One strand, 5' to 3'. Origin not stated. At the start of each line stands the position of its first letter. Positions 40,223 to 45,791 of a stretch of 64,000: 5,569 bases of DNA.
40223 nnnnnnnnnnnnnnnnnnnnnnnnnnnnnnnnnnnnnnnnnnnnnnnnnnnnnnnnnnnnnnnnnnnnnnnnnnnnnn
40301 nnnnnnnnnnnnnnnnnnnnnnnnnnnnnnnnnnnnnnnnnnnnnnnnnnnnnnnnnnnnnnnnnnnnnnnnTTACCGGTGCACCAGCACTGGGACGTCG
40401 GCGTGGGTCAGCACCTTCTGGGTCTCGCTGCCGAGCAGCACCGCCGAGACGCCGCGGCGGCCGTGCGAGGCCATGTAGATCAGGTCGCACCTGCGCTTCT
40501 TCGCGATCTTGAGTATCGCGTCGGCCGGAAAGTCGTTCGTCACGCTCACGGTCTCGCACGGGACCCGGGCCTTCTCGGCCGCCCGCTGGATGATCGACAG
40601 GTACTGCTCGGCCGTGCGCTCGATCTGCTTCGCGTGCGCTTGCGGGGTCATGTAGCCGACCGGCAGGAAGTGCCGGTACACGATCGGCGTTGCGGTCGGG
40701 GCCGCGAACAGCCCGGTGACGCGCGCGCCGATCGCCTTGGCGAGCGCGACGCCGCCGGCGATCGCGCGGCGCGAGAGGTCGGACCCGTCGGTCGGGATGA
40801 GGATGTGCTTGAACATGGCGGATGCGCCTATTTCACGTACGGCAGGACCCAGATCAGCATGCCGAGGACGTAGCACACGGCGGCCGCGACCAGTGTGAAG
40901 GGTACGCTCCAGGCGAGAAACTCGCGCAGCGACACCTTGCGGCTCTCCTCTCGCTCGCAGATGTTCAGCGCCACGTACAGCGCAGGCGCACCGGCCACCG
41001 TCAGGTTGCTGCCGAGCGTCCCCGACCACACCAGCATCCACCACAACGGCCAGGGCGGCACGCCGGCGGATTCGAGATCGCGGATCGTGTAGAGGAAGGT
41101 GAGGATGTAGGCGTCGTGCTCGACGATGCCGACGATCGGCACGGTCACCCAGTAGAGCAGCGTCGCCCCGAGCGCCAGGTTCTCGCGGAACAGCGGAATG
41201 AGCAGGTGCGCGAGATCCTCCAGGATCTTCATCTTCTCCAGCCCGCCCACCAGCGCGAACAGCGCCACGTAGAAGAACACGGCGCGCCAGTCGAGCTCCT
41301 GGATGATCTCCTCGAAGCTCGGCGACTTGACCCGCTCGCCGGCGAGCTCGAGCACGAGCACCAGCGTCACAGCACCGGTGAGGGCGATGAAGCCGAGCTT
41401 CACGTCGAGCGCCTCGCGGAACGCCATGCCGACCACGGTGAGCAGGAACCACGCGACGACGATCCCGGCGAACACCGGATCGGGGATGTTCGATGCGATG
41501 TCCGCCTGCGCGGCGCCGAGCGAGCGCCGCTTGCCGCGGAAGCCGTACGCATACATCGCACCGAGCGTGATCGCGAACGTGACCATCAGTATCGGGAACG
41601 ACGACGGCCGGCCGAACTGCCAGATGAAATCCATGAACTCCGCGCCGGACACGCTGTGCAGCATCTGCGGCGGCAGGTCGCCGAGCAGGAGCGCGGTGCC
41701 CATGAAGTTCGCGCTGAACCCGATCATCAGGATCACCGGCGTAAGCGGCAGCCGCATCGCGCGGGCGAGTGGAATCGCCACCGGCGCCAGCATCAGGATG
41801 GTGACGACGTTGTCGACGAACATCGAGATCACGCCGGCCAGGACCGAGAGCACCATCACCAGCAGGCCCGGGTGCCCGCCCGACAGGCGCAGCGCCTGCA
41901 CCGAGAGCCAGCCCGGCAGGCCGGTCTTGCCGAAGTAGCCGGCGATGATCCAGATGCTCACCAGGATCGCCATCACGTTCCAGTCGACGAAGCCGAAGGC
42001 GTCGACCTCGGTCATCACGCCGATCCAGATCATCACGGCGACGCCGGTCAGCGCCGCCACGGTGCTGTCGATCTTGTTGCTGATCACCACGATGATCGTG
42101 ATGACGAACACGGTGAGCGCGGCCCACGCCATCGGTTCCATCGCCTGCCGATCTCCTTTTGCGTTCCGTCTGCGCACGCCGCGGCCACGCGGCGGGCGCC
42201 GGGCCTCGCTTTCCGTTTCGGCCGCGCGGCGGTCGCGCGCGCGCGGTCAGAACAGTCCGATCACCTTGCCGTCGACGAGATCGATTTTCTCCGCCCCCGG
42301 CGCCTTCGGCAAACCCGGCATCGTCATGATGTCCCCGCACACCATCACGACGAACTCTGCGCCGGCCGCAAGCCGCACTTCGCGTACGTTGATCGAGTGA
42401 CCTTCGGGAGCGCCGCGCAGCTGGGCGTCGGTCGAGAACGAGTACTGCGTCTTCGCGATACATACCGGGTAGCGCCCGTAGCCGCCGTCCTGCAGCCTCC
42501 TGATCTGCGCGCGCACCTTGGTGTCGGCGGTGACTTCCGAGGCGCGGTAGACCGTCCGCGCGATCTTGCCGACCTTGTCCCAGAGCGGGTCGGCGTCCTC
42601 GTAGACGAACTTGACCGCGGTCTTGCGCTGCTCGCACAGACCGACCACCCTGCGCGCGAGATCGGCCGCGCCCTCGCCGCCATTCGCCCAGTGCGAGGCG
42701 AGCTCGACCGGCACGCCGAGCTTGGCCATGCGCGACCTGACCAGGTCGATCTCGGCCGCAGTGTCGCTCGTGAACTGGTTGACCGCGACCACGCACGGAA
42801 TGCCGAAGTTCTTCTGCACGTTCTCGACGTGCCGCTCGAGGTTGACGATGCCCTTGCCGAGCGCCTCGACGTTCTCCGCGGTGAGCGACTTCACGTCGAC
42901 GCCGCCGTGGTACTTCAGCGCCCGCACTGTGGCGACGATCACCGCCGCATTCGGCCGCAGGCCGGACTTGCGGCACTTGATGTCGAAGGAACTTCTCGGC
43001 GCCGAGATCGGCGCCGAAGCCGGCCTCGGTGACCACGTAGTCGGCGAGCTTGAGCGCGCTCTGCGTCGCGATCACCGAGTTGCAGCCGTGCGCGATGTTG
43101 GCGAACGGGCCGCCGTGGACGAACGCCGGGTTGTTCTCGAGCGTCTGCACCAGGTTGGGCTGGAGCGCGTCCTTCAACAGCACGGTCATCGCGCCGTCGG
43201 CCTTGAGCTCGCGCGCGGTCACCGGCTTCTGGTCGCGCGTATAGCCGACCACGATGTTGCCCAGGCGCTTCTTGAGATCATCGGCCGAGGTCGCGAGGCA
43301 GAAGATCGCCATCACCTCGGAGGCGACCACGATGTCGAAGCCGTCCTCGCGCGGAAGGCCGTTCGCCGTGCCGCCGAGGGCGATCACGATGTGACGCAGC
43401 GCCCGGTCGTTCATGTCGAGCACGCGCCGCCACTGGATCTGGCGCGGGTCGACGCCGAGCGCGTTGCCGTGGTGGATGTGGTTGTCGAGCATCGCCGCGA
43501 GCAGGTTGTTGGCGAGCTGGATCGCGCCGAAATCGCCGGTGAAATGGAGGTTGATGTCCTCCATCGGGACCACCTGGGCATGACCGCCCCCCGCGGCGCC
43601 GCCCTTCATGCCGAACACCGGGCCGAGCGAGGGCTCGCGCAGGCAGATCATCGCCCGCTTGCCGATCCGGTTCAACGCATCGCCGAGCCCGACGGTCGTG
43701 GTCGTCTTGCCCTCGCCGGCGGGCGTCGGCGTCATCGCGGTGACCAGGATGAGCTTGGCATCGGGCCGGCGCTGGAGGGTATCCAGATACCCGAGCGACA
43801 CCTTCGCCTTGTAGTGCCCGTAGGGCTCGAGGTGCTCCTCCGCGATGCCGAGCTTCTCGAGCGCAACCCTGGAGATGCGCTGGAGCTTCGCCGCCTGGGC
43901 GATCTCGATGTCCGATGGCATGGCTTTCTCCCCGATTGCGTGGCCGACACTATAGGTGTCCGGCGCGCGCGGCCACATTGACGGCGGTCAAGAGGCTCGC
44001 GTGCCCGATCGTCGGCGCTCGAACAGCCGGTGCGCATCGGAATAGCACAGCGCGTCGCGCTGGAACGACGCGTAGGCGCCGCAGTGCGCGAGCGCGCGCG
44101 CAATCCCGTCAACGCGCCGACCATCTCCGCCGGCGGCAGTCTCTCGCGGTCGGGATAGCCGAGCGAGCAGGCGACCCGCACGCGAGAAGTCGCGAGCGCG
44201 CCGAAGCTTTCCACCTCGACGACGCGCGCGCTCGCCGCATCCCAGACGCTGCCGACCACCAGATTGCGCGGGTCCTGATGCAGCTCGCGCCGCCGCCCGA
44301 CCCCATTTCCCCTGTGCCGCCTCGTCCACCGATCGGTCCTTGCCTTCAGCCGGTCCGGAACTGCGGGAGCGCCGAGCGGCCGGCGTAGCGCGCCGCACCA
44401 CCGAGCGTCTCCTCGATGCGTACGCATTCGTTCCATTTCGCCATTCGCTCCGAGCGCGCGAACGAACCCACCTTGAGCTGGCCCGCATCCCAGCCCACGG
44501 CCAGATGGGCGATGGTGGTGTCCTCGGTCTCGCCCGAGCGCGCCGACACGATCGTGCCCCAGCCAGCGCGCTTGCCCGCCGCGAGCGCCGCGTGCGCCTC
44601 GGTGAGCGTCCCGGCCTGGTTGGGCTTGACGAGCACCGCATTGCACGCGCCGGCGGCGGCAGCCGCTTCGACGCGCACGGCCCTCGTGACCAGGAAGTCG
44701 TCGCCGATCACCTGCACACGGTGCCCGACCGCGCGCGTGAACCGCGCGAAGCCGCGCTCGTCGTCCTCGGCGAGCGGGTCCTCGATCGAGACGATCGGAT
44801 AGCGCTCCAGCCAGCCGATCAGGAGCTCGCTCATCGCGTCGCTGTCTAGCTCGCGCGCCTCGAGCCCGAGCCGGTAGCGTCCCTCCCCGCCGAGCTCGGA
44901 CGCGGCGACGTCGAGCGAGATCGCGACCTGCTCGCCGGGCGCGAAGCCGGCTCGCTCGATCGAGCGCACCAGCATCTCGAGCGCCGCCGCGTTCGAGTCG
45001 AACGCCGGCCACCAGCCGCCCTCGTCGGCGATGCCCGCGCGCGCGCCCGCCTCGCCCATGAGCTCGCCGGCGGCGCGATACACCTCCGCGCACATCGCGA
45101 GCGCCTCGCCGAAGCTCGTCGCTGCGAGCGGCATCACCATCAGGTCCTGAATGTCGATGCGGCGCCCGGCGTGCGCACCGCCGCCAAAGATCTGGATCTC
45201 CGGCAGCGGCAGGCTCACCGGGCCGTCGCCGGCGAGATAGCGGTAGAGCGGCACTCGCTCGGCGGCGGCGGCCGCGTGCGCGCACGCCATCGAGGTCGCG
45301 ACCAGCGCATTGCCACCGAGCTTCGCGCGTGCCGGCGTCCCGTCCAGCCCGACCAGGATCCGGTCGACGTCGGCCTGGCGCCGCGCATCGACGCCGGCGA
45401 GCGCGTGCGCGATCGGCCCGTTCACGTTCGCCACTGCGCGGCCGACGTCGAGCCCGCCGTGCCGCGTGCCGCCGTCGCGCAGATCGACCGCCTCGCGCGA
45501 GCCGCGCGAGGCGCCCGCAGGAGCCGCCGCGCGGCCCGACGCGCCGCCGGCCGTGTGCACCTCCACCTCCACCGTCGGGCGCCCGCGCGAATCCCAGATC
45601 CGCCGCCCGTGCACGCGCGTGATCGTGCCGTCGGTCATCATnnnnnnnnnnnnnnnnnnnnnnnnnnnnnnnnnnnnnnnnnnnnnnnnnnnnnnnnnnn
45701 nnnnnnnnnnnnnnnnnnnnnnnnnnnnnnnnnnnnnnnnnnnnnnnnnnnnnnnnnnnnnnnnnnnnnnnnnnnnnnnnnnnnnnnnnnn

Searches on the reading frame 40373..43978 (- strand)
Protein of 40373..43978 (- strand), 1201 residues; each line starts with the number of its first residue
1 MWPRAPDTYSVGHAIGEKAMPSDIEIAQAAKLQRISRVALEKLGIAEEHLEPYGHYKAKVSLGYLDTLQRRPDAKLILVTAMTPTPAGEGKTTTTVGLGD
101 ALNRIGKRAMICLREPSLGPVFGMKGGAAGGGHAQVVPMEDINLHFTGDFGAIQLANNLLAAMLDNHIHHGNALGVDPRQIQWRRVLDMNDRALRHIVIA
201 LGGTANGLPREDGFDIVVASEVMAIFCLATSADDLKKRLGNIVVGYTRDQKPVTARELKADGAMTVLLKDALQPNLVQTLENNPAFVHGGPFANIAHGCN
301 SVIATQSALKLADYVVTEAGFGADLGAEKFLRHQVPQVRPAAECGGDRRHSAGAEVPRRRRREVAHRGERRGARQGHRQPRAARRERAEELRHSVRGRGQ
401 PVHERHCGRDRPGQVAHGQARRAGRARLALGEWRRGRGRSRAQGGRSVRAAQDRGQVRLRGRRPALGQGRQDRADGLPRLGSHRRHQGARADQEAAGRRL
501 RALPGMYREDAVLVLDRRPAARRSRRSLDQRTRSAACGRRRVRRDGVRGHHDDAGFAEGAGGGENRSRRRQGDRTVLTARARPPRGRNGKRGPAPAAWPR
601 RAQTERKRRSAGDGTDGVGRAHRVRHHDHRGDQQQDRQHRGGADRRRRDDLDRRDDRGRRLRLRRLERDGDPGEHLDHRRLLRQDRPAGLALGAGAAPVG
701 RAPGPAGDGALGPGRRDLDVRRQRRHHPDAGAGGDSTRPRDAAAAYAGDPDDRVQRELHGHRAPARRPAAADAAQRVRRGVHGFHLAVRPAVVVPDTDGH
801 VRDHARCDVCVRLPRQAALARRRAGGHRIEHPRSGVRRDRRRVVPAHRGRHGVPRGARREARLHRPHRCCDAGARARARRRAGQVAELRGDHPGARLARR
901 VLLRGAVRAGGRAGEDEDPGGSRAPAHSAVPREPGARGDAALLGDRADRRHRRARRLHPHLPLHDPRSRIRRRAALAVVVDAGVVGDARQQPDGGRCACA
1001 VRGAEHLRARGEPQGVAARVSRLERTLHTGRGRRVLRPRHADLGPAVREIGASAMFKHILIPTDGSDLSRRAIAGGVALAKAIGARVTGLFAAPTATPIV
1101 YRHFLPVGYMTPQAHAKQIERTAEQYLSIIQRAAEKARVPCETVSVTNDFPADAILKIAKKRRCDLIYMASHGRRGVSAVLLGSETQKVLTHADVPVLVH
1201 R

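Call 25: search_protein_families(library=pfam, proteins=[window:40373-43978:-], max_evalue=0.0001)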
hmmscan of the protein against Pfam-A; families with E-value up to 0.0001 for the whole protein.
window:40373-43978:- (1201 aa): 2 families
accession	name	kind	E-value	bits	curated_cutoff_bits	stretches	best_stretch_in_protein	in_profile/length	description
PF01268.25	FTHFS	-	3e-164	547.7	27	1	22-332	2-312/556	Formate--tetrahydrofolate ligase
PF00582.32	Usp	-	6.1e-29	101.8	24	1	1055-1199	1-139/141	Universal stress protein family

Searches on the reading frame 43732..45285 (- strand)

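Call 25: search_protein_families(library=pfam, proteins=[window:43732-45285:-], max_evalue=0.0001)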
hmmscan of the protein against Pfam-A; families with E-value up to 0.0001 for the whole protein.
window:43732-45285:- (517 aa): 1 family
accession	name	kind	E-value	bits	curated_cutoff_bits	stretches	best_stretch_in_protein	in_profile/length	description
PF13714.12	PEP_mutase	-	1e-11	45.4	31.5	1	333-393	2-62/240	Phosphoenolpyruvate phosphomutase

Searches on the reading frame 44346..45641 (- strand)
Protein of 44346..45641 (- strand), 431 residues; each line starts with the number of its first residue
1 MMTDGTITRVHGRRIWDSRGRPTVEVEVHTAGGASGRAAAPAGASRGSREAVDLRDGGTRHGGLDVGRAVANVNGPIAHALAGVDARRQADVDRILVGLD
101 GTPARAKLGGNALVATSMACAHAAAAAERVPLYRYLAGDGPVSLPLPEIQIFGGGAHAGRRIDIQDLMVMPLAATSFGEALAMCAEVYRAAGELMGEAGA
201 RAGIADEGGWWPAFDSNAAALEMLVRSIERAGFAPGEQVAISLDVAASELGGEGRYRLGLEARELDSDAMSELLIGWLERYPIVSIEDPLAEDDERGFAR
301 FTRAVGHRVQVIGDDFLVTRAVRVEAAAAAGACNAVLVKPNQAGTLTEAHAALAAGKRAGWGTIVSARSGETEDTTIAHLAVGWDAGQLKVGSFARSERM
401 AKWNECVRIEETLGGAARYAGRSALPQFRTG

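Call 95: find_homologous_proteins(query=window:44346-45641:-, max_evalue=1e-50)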
Query window:44346-45641:- (431 aa): 8000 proteins with E <= 1e-50 among 8000 candidates; the best 120 are listed.
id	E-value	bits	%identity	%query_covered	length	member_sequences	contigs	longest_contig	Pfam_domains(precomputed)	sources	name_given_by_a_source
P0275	1.7e-274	929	100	100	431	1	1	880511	PF03952.22,PF00113.29,PF13378.13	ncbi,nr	ncbi:MAG: phosphopyruvate hydratase [Burkholderiales bacterium]|nr:phosphopyruvate hydratase [Burkho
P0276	3.2e-246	835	90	100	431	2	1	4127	PF03952.22,PF00113.29,PF13378.13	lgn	-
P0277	2.7e-226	770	83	100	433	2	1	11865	PF03952.22,PF00113.29,PF13378.13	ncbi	-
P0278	1.4e-225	767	84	100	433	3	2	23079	PF03952.22,PF00113.29,PF13378.13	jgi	jgi:enolase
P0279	6.4e-225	765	83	100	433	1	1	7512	PF03952.22,PF00113.29,PF13378.13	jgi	jgi:enolase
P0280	1.9e-224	764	83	100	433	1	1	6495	PF03952.22,PF00113.29,PF13378.13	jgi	jgi:enolase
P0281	1.7e-223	761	82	100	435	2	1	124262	PF03952.22,PF00113.29,PF13378.13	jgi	-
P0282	1.2e-220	751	81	100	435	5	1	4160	PF03952.22,PF00113.29,PF13378.13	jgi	jgi:enolase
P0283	2.7e-219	747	82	99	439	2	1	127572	PF03952.22,PF00113.29,PF13378.13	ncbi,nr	ncbi:MAG: phosphopyruvate hydratase [Burkholderiales bacterium]|nr:phosphopyruvate hydratase [Burkho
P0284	3.3e-218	743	81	100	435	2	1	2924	PF03952.22,PF00113.29,PF13378.13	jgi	jgi:enolase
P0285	4.3e-218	743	80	100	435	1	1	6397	PF03952.22,PF00113.29,PF13378.13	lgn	-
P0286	1.5e-215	734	79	100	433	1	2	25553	PF03952.22,PF00113.29,PF13378.13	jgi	jgi:enolase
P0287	7.4e-215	732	79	100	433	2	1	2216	PF03952.22,PF00113.29,PF13378.13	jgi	jgi:enolase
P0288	9.2e-215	732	79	100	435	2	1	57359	PF03952.22,PF00113.29,PF13378.13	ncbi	-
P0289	8.0e-214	729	80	100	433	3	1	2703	PF03952.22,PF00113.29,PF13378.13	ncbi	-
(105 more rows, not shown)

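Call 96: find_encoding_contigs(protein=P0275, flank=10000, max_places=2)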
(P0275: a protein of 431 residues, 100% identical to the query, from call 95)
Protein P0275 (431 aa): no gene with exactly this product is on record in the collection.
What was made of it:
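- Tried and rejected: It failed (call 96).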
